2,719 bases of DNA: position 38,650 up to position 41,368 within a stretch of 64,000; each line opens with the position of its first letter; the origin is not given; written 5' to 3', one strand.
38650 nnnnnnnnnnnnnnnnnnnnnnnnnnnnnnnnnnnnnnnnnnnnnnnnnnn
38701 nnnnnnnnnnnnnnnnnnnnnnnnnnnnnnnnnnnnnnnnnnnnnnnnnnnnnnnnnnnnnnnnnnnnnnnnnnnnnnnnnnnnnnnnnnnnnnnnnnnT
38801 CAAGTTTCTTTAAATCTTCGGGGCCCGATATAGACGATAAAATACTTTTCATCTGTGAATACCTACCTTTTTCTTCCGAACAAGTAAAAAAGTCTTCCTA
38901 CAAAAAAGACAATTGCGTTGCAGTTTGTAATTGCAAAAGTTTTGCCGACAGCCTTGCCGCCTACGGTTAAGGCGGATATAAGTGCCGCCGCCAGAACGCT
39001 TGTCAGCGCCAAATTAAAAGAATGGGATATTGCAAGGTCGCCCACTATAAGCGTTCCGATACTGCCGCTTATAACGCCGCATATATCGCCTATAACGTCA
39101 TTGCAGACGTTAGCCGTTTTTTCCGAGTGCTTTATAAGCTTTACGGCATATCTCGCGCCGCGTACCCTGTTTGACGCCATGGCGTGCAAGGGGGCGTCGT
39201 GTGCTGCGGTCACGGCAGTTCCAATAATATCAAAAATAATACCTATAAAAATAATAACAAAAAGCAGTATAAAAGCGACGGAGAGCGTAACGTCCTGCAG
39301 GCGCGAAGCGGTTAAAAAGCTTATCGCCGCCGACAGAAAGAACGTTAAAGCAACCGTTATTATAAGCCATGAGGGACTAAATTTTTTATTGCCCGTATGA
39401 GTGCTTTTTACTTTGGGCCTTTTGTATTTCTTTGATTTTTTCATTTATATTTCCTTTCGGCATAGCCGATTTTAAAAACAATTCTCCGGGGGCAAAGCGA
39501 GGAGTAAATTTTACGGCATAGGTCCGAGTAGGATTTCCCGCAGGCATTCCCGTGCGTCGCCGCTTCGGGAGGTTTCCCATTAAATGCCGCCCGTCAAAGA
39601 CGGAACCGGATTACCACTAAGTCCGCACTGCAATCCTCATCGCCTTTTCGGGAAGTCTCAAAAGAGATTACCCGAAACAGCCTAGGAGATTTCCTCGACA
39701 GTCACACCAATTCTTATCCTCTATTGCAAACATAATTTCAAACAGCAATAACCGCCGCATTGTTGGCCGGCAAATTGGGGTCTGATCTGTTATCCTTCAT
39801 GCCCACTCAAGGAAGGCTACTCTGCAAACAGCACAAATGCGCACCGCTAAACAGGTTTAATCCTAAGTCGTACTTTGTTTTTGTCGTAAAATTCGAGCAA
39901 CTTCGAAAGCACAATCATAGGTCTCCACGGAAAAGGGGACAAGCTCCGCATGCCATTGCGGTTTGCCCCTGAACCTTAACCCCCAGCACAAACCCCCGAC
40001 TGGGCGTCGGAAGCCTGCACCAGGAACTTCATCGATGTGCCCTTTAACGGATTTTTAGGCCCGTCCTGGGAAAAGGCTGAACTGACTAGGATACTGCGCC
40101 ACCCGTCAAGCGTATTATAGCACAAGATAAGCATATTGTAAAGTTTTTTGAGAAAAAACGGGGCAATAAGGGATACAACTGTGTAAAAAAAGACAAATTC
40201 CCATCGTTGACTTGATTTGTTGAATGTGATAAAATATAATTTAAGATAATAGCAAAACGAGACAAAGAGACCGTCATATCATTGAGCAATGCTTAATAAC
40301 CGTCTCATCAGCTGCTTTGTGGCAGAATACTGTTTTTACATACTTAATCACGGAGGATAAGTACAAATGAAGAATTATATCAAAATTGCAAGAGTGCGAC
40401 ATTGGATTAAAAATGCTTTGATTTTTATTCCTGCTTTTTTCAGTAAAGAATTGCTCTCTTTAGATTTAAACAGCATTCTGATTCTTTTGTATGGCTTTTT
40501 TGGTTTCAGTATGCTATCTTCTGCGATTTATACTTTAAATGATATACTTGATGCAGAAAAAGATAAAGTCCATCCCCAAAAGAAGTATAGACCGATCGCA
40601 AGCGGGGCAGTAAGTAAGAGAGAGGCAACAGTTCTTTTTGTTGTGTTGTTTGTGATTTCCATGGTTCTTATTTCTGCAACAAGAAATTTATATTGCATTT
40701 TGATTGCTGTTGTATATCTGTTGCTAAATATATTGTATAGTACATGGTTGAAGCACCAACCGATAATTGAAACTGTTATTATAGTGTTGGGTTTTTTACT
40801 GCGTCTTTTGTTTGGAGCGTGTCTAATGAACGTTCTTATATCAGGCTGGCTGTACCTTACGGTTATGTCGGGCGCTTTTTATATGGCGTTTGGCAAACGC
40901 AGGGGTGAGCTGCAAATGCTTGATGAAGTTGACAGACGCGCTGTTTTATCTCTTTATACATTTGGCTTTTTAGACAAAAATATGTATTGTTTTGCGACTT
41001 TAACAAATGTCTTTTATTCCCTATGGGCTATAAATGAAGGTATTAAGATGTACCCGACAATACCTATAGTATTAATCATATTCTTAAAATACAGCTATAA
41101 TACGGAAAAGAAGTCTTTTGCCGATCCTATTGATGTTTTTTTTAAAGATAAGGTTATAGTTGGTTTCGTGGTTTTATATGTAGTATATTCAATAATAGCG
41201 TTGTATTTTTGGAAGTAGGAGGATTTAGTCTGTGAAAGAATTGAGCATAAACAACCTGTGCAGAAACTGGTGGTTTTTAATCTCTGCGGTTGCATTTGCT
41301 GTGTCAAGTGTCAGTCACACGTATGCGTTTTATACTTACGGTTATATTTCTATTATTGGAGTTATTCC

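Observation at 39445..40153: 650-nt structured non-coding transcript in the ole-oapA-dxs-tlyA position: candidate OLE-like large ncRNA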

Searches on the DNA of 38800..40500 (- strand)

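Call 55: search_rna_families(source=window, start=38800, end=40500, threshold=evalue, max_evalue=1)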
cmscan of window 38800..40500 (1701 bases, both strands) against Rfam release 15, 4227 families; matches with E-value up to 1: 2.
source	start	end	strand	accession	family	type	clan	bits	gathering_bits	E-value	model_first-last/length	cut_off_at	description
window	39473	40118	-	RF01071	OLE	Gene;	-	448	50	7.5e-130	1-616/616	no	Ornate Large Extremophilic RNA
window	39224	39313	+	RF01675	CrcZ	Gene; sRNA;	-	16.1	95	0.11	1-398/398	no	Pseudomonas sRNA CrcZ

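Call 56: search_rna_families(sources=[L084, L001, L004, L017, L039, L006, L010, L031, L074, L079, L007], threshold=gathering)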
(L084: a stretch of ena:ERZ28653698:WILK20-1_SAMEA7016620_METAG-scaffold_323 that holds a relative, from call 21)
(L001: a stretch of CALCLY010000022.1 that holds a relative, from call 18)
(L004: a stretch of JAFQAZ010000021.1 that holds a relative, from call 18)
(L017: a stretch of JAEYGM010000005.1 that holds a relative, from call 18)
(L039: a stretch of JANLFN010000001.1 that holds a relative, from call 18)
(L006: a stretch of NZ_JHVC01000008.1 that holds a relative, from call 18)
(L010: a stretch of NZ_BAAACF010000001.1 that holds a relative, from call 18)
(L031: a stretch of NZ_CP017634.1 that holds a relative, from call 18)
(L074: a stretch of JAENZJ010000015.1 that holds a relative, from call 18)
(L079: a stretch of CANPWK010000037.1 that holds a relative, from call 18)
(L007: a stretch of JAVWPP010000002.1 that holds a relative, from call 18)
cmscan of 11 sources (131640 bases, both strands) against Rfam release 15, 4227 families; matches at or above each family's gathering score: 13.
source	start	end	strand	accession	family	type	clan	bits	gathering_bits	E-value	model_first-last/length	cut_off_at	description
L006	5209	5817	+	RF01071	OLE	Gene;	-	551.3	50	1.3e-158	1-616/616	no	Ornate Large Extremophilic RNA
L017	5228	5872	+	RF01071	OLE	Gene;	-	549.5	50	4.6e-158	1-616/616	no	Ornate Large Extremophilic RNA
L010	5350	5958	+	RF01071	OLE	Gene;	-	547.5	50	1.8e-157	1-616/616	no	Ornate Large Extremophilic RNA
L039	5241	5923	+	RF01071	OLE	Gene;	-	547.2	50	2.2e-157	1-616/616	no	Ornate Large Extremophilic RNA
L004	5269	5924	+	RF01071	OLE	Gene;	-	513.9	50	1.6e-147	1-616/616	no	Ornate Large Extremophilic RNA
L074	5163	5790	+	RF01071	OLE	Gene;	-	497.3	50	1.4e-142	1-616/616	no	Ornate Large Extremophilic RNA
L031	5332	5952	+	RF01071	OLE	Gene;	-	492.2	50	4.6e-141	1-616/616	no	Ornate Large Extremophilic RNA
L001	5323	5948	+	RF01071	OLE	Gene;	-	472.9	50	2.4e-135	1-616/616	no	Ornate Large Extremophilic RNA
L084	5317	5962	+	RF01071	OLE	Gene;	-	455.9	50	2.7e-130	1-616/616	no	Ornate Large Extremophilic RNA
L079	5364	5955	+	RF01071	OLE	Gene;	-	366.3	50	1.1e-103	1-616/616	no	Ornate Large Extremophilic RNA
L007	5258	5857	+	RF01071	OLE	Gene;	-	357.6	50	3.9e-101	1-616/616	no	Ornate Large Extremophilic RNA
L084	12060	12133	+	RF00005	tRNA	Gene; tRNA;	CL00001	67.3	29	3.6e-12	1-71/71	no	tRNA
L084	12165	12237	+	RF00005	tRNA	Gene; tRNA;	CL00001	63.3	29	4.4e-11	1-71/71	no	tRNA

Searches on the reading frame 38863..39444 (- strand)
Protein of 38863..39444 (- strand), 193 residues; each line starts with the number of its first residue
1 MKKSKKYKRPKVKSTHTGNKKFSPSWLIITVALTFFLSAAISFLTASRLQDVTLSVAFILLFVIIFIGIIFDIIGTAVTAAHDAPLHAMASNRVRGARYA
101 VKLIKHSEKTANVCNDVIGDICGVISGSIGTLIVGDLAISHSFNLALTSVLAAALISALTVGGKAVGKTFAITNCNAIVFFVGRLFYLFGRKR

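Call 4: search_protein_families(library=pfam, proteins=[window:38863-39444:-], max_evalue=0.01)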
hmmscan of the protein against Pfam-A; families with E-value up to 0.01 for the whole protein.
window:38863-39444:- (193 aa): 2 families
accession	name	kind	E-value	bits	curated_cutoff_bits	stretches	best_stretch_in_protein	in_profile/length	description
PF01595.25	CNNM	-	2e-05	24.7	28.4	1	60-189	2-127/181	Cyclin M transmembrane N-terminal domain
PF05656.20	DUF805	-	0.0047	17.8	25.7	1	25-78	48-99/111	Protein of unknown function (DUF805)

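Call 5: search_protein_families(library=ncbifam, proteins=[window:38863-39444:-], max_evalue=0.01)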
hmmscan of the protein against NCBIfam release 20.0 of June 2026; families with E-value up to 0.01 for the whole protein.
window:38863-39444:- (193 aa): 0 families

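Call 16: find_homologous_proteins(query=window:38863-39444:-)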
Query window:38863-39444:- (193 aa): 5772 proteins with E <= 0.001 among 6736 candidates; the best 120 are listed.
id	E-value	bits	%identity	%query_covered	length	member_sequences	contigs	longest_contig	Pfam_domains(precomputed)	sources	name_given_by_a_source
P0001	4.1e-109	380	95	100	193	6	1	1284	PF01595.26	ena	-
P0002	1.7e-105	368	92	100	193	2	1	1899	PF01595.26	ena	-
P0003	1.1e-99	349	87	99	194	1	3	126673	-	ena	-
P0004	1.0e-81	291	68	100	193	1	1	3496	PF01595.26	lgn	-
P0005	2.7e-79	283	69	98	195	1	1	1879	-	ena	-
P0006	2.5e-77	277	68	98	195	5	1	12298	-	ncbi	-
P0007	1.3e-76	274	68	93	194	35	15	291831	-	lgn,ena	-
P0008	9.9e-76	271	67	99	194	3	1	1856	-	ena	-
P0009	1.2e-75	271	65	98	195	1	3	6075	-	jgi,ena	-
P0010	4.4e-75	269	66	100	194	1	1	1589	-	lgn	-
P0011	8.8e-75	268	65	98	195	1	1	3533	-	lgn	-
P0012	3.1e-74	267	65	100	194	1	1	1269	-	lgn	-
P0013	4.5e-74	266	62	93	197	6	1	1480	-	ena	-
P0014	1.6e-73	264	63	93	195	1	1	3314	-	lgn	-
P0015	5.3e-73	262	64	100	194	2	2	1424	-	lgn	-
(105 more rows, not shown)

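Call 17: search_solved_structures(query=window:38863-39444:-, max_evalue=10, show_alignments=2)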
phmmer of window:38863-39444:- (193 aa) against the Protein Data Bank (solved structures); distinct sequences matched with E-value up to 10: 0.

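Call 18: find_related_loci(query=window:38863-39444:-, collection=genome_contigs, flank=6000)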
Query window:38863-39444:- (193 aa) in genome_contigs; peptide patterns used: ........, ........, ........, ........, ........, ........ (x = any residue, [..] = any of these).
599 stretches matched a pattern (row limit reached: there are more); 79 encode a relative of the query (tblastn E <= 1e-3); 79 distinct loci.
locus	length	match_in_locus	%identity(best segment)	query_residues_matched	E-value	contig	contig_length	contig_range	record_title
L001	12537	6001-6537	68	14-192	3e-66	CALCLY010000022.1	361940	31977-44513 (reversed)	MAG TPA_asm: uncultured Clostridia bacterium isolate ERR912153_bin.30_CONCOCT_v1.1_MAG genome assembly, contig: ERZ85756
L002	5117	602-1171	52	1-188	3e-44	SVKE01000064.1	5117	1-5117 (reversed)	MAG: Oscillospiraceae bacterium isolate SIG453 NODE_228998_length_5117_cov_1.424048, whole genome shotgun sequence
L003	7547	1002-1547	42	10-187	1e-41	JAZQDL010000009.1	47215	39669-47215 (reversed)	MAG: Faecousia sp. isolate T1900044636_TS20190102.MAGScoT_cleanbin_000048 SGB_1156_k141_1892526, whole genome shotgun se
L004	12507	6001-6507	51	18-185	1e-39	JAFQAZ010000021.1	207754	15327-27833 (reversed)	MAG: Clostridia bacterium isolate RGIG1655 Goat_Cecum-1__c528990, whole genome shotgun sequence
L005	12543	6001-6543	41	5-193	6e-38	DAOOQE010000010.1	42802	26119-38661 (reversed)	MAG TPA_asm: Clostridia bacterium isolate AMR_MDS_2579 NODE_1017_length_42802_cov_12.099141, whole genome shotgun sequen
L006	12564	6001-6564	44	4-193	4e-37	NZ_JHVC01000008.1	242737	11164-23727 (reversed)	Clostridium lundense DSM 17049 T514DRAFT_scaffold00007.7_C, whole genome shotgun sequence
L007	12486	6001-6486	42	26-187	6e-37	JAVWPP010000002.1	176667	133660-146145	MAG: Clostridia bacterium isolate CGS3Y2-bin13 NODE_49_length_176667_cov_10.384996, whole genome shotgun sequence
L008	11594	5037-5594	45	3-189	5e-37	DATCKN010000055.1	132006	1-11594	MAG TPA_asm: Thermoclostridium sp. isolate SMAG_U7097 k141_755932, whole genome shotgun sequence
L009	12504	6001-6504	40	9-184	1e-36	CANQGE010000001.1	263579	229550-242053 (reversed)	MAG: uncultured Clostridia bacterium isolate Lapin-005__bin45 genome assembly, contig: Lapin-005__NODE_7_length_263579_c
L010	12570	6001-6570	45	8-193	1e-36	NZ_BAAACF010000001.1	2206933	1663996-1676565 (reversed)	Clostridium malenominatum strain JCM 1405 sequence01, whole genome shotgun sequence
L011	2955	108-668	48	3-189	2e-36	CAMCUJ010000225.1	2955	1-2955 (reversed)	MAG: uncultured Clostridia bacterium isolate SRR17382095_bin.7_metaWRAP_v1.3_MAG genome assembly, contig: ERZ10544663.16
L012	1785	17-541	46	20-193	1e-36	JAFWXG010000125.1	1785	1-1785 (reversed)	MAG: Clostridia bacterium isolate RGIG6154 Sheep_Rectum-1__c569938, whole genome shotgun sequence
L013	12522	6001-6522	44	20-193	7e-36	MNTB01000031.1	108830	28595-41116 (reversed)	MAG: Firmicutes bacterium CAG:321_26_22 Ley3_66761_scaffold_213, whole genome shotgun sequence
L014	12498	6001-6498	38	26-191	1e-35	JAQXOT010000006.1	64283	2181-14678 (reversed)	MAG: bacterium isolate SUG1386 k141_2845489, whole genome shotgun sequence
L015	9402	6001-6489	40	26-188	1e-35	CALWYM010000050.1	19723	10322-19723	MAG: uncultured Oscillospiraceae bacterium isolate E24__bin153 genome assembly, contig: E24__k127_1595744, whole genome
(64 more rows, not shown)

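Call 20: find_encoding_contigs(protein=window:38863-39444:-, flank=6000, max_places=4)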
Protein window:38863-39444:- (193 aa): 9 contigs read that carry it; 4 places shown.
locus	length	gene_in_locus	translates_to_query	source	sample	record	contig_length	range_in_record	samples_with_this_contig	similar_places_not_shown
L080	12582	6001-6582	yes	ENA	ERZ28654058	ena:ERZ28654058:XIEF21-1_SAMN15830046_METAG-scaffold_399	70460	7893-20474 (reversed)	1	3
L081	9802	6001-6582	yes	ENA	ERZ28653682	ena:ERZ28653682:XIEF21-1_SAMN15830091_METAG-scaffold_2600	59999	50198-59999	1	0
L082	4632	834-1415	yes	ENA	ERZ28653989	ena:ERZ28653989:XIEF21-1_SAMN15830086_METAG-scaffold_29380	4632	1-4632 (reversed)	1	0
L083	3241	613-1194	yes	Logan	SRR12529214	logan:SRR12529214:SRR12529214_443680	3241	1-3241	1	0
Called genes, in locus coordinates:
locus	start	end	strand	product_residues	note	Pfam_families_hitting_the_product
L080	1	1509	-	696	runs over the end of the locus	PF12437:GSIII_N, PF00120:Gln-synt_C, PF18318:Gln-synt_C-ter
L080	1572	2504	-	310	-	PF14486:DUF4432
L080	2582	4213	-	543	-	-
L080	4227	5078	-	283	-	PF01040:UbiA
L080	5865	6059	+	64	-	-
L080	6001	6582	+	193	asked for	PF01595:CNNM (weak)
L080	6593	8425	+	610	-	PF13292:DXP_synthase_N, PF00456:Transketolase_N (faint), PF02775:TPP_enzyme_C (faint), PF02779:Transket_pyr, PF02780:Transketolase_C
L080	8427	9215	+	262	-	PF01479:S4, PF01728:FtsJ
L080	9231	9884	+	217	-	PF03006:HlyIII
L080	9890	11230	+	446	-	PF08245:Mur_ligase_M, PF08353:MurT_C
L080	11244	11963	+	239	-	PF07685:GATase_3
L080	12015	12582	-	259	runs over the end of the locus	PF06161:DUF975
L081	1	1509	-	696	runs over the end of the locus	PF12437:GSIII_N, PF00120:Gln-synt_C, PF18318:Gln-synt_C-ter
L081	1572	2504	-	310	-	PF14486:DUF4432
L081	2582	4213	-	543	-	-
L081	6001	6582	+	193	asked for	PF01595:CNNM (weak)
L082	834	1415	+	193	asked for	PF01595:CNNM (weak)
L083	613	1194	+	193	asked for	PF01595:CNNM (weak)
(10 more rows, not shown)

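Call 21: find_encoding_contigs(protein=P0003, flank=6000, max_places=3)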
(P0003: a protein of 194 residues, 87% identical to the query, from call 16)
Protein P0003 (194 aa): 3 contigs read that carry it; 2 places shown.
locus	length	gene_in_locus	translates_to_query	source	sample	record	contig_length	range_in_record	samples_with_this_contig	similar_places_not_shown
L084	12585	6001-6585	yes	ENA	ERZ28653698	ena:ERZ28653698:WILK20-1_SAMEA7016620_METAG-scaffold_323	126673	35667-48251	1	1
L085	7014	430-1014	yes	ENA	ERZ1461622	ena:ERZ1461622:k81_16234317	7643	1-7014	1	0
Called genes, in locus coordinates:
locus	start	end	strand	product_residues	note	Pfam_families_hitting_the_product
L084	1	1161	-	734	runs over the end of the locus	PF13439:Glyco_transf_4 (faint), PF20706:GT4-conflict (weak), PF00534:Glycos_transf_1, PF13524:Glyco_trans_1_2 (faint), PF13692:Glyco_trans_1_4, PF00534:Glycos_transf_1, PF13692:Glyco_trans_1_4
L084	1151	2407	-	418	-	PF13439:Glyco_transf_4, PF13579:Glyco_trans_4_4, PF00534:Glycos_transf_1, PF13692:Glyco_trans_1_4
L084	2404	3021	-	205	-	PF00583:Acetyltransf_1, PF13508:Acetyltransf_7 (weak)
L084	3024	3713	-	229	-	PF02397:Bac_transf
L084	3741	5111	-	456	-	PF00155:Aminotran_1_2, PF01041:DegT_DnrJ_EryC1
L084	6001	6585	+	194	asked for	-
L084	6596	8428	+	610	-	PF13292:DXP_synthase_N, PF02775:TPP_enzyme_C (faint), PF02779:Transket_pyr, PF02780:Transketolase_C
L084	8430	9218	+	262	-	PF01479:S4, PF01728:FtsJ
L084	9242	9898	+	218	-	PF03006:HlyIII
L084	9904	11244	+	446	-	PF08245:Mur_ligase_M, PF08353:MurT_C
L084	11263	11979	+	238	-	PF07685:GATase_3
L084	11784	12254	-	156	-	-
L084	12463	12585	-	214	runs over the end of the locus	PF03458:Gly_transporter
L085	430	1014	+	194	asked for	-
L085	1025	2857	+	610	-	PF13292:DXP_synthase_N, PF02775:TPP_enzyme_C (faint), PF02779:Transket_pyr, PF02780:Transketolase_C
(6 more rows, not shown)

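Call 57: predict_structure(alignment_id=A4)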
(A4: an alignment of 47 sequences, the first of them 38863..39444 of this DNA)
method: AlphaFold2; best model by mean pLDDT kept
length: 193 residues; sequences in the alignment: 47
mean_pLDDT: 80.3   pTM: 0.69
mean pLDDT of the five models: 80.3, 79.6, 78.8, 76.6, 69.8
residues with pLDDT >= 90: 17; 70-90: 148; 50-70: 17; < 50: 11
segments of 3 or more residues with pLDDT < 50: 1-3, 15-19
pLDDT, mean of each block of 10 residues (from residue 1): 52 48 75 83 75 81 90 90 81 84 87 86 85 83 84 88 88 89 84 50
secondary structure, 60 per line:
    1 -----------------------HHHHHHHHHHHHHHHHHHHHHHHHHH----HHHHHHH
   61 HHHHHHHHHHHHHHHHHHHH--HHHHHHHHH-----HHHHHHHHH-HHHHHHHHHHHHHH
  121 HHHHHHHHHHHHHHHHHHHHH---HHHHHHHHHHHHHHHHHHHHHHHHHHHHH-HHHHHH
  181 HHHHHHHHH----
elements in order: H24-49 H54-80 H83-91 H97-105 H107-141 H145-173 H175-189

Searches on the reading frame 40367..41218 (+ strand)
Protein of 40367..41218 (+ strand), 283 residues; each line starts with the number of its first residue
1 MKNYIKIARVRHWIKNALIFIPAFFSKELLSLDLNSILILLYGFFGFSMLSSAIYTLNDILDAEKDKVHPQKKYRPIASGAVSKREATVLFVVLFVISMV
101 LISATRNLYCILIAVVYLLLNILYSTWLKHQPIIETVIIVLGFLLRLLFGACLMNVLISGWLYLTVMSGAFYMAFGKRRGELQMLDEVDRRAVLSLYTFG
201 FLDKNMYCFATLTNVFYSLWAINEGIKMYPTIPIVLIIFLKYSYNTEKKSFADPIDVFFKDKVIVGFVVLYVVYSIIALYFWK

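Call 4: search_protein_families(library=pfam, proteins=[window:40367-41218:+], max_evalue=0.01)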
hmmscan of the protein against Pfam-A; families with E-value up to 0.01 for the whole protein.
window:40367-41218:+ (283 aa): 1 family
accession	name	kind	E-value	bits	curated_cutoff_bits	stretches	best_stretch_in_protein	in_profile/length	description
PF01040.23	UbiA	-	9.4e-28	97.6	34.2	1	32-244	14-230/250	UbiA prenyltransferase family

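Call 5: search_protein_families(library=ncbifam, proteins=[window:40367-41218:+], max_evalue=0.01)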
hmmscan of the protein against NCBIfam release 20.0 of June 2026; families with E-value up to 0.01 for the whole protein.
window:40367-41218:+ (283 aa): 24 families
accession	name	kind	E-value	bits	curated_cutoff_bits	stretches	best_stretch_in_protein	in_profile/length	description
NF008978.0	PRK12324.1-4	equivalog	5.8e-51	173.3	207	1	3-281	34-321/322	decaprenyl-phosphate phosphoribosyltransferase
NF008977.0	PRK12324.1-2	equivalog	2.5e-50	171.5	234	1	3-276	4-286/297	decaprenyl-phosphate phosphoribosyltransferase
NF006088.0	PRK08238.1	equivalog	1.8e-40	139.1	351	1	2-190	193-378/482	UbiA family prenyltransferase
NF008976.0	PRK12324.1-1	equivalog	8.7e-39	133.7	474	1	4-279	21-303/306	decaprenyl-phosphate phosphoribosyltransferase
NF009523.0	PRK12884.1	equivalog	1.7e-18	66.8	269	1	1-176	4-170/279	prenyltransferase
TIGR01474.1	ubiA_proteo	equivalog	9.6e-15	54.8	275.45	1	2-271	2-275/282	4-hydroxybenzoate octaprenyltransferase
NF009521.0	PRK12882.1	equivalog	3.3e-14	52.8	296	1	2-154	6-152/280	geranylgeranylglycerol-phosphate geranylgeranyltransferase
NF035940.1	prenyl_rel_EboC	equivalog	1.1e-13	51.3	250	1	55-184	56-183/292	UbiA-like protein EboC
TIGR01473.1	cyoE_ctaB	equivalog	3.4e-13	50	210.3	1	2-138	1-136/281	heme o synthase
NF003349.0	PRK04375.1-2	equivalog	3.6e-11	42.8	246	1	35-137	56-159/318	heme o synthase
TIGR01475.1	ubiA_other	subfamily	3.8e-10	39.7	180.8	1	18-138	18-134/282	UbiA-like polyprenyltransferase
NF009522.0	PRK12883.1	equivalog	4.1e-09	36.3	353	1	26-153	29-149/279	geranylgeranylglycerol-phosphate geranylgeranyltransferase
NF003348.0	PRK04375.1-1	equivalog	1.4e-08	34.5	285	1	1-139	3-139/292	heme o synthase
NF009524.0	PRK12886.1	equivalog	2.2e-08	33.8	387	1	23-144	27-144/291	prenyltransferase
NF005742.0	PRK07566.1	equivalog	9.3e-07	28.2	313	1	49-126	77-151/315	chlorophyll synthase ChlG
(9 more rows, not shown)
